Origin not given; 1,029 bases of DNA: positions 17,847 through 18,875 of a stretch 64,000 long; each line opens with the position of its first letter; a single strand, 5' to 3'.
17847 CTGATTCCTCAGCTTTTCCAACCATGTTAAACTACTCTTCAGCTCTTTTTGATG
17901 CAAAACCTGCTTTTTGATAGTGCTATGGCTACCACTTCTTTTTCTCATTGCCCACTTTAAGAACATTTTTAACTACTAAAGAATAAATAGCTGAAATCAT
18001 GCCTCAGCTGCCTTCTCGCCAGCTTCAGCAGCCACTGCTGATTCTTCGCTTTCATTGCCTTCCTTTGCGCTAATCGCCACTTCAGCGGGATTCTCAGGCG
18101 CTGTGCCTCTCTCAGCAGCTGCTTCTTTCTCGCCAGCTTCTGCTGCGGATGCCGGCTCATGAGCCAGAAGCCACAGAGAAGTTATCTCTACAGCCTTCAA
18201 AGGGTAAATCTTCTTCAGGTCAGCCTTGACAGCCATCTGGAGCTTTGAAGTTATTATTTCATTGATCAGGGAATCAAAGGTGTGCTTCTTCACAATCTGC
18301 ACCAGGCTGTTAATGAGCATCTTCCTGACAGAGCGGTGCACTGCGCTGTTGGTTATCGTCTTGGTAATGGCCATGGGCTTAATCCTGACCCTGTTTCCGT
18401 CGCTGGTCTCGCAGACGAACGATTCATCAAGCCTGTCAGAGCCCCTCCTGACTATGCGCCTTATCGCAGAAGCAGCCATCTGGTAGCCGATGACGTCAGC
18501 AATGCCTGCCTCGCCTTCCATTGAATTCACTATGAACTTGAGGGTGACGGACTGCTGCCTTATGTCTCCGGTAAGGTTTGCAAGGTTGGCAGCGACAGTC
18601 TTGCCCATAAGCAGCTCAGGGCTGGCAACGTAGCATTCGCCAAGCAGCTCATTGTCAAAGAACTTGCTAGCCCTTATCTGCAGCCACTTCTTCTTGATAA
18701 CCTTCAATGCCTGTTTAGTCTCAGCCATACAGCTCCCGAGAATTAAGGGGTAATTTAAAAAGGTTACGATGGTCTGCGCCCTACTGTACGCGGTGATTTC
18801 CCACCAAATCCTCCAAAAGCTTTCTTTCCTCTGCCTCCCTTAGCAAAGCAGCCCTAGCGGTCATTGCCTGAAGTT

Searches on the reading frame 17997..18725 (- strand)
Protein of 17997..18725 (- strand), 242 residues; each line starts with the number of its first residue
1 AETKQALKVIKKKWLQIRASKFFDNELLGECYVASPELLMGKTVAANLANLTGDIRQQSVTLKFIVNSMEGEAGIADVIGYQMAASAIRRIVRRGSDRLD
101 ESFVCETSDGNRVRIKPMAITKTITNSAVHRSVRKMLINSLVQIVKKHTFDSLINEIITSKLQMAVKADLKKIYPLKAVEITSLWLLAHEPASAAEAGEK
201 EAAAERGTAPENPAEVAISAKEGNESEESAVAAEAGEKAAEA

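Call 82: search_protein_families(library=pfam, proteins=[window:17997-18725:-], max_evalue=0.0001)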
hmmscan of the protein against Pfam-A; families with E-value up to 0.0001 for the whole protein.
window:17997-18725:- (242 aa): 1 family
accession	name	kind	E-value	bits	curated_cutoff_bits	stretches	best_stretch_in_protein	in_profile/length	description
PF01015.23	Ribosomal_S3Ae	-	2.2e-39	135.4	29.3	1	8-183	9-184/191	Ribosomal S3Ae family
